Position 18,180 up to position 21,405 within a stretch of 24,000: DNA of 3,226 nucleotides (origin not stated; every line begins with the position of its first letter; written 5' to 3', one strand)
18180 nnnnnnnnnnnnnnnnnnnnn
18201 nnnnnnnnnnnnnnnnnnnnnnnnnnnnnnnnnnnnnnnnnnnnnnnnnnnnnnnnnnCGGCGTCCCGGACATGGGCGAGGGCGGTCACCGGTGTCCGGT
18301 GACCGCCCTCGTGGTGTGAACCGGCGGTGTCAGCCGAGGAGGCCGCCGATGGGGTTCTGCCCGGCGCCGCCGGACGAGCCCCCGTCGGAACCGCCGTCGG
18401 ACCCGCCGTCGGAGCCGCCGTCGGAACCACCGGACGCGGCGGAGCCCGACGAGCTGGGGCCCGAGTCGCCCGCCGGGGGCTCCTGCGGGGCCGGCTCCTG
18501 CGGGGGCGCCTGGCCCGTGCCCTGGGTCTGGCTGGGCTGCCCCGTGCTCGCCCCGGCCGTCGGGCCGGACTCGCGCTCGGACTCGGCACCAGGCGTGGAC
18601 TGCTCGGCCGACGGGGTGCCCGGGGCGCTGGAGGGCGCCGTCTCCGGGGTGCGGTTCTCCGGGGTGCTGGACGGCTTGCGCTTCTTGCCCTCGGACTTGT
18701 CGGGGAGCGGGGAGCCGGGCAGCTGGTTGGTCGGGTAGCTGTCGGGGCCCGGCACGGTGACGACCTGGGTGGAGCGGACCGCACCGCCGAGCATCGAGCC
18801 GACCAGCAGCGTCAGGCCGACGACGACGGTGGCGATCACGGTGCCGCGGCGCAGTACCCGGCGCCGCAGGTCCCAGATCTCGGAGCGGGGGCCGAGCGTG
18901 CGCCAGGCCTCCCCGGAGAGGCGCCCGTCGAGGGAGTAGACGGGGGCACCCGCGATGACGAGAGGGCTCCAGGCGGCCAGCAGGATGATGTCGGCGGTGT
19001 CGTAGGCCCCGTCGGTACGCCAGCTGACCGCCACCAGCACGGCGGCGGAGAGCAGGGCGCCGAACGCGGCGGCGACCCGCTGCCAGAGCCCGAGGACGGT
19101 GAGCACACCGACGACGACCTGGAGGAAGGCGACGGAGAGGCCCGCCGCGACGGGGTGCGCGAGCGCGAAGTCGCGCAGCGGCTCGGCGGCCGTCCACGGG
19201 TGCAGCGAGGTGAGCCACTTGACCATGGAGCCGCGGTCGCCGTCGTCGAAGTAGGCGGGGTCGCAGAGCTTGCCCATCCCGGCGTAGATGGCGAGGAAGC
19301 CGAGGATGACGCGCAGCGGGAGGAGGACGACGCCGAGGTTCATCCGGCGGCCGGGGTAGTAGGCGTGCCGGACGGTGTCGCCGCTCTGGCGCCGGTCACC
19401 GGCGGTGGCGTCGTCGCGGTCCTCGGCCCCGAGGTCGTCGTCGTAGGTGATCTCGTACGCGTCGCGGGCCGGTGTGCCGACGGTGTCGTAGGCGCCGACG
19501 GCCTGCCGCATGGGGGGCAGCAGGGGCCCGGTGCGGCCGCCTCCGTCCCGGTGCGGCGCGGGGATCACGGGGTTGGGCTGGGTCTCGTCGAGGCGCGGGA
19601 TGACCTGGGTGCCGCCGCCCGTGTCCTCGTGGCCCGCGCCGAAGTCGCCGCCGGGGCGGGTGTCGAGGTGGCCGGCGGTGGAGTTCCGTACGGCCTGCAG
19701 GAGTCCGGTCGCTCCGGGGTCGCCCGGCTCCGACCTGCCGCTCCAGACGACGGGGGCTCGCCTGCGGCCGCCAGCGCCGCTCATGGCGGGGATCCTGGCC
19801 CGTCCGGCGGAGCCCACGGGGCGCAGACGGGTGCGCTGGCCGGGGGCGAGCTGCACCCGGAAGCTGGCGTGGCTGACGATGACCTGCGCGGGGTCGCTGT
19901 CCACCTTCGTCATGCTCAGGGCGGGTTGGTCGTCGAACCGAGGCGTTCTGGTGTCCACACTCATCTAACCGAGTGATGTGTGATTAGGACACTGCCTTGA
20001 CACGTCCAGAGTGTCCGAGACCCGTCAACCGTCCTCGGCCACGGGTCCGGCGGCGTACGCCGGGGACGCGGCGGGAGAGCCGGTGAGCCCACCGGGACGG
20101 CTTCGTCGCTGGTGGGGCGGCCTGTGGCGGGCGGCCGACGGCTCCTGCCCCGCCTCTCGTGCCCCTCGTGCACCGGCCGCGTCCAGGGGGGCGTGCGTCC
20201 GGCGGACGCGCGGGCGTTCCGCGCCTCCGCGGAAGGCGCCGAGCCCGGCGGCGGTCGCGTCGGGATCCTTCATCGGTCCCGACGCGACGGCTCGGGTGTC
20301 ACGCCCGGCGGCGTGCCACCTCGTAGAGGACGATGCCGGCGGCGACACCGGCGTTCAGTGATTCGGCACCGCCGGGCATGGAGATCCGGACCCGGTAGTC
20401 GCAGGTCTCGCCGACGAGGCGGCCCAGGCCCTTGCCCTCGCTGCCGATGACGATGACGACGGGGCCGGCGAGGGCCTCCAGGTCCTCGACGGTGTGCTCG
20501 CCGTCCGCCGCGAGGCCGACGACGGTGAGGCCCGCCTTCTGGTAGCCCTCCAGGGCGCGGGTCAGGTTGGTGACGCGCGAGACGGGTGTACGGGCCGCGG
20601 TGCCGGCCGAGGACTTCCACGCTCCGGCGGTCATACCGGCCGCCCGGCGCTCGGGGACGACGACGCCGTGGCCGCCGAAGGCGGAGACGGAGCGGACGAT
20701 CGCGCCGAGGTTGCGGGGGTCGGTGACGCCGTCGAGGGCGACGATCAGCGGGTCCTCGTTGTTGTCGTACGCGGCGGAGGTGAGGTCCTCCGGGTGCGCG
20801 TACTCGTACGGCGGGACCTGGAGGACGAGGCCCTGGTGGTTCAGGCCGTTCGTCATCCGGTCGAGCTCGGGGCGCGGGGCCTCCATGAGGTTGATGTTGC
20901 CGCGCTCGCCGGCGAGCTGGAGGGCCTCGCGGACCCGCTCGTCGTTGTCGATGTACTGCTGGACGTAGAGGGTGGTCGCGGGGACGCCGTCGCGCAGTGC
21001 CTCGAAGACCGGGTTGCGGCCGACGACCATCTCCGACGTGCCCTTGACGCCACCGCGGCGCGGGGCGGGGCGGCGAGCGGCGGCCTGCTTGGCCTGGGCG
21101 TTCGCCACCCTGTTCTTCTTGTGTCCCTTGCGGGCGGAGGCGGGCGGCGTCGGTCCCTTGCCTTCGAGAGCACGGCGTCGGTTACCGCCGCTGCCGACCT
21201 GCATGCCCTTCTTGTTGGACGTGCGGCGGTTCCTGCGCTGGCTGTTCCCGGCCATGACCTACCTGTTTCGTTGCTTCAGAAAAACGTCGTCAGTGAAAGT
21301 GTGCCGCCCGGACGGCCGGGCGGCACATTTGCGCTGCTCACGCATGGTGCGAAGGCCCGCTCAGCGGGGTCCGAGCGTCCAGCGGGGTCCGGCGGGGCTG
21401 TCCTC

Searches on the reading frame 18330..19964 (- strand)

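Call 15: search_protein_families(library=pfam, proteins=[window:18330-19964:-], max_evalue=0.001)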
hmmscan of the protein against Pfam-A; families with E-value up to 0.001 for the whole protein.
window:18330-19964:- (544 aa): 1 family
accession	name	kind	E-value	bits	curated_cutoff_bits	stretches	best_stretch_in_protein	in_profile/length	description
PF07681.17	DoxX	-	8.1e-07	30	23.6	1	214-314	2-84/85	DoxX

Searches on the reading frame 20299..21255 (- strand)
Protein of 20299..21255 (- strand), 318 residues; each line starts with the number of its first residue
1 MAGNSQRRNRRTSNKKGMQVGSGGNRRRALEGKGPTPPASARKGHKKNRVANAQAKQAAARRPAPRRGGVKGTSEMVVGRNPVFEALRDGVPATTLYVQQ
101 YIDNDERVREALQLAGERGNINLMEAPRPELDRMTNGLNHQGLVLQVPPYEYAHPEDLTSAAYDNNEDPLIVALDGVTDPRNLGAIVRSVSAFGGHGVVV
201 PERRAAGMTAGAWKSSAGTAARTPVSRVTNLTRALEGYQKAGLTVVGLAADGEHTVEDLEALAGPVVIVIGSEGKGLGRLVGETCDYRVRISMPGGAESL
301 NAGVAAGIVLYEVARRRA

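Call 15: search_protein_families(library=pfam, proteins=[window:20299-21255:-], max_evalue=0.001)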
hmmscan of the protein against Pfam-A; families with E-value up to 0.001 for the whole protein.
window:20299-21255:- (318 aa): 2 families
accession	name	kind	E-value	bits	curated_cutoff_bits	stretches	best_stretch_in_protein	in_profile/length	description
PF00588.24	SpoU_methylase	-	1e-34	120.1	29.7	1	170-311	2-142/142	SpoU rRNA Methylase family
PF08032.17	SpoU_sub_bind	-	8.8e-18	64.9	22.8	1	77-152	2-75/76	RNA 2'-O ribose methyltransferase substrate binding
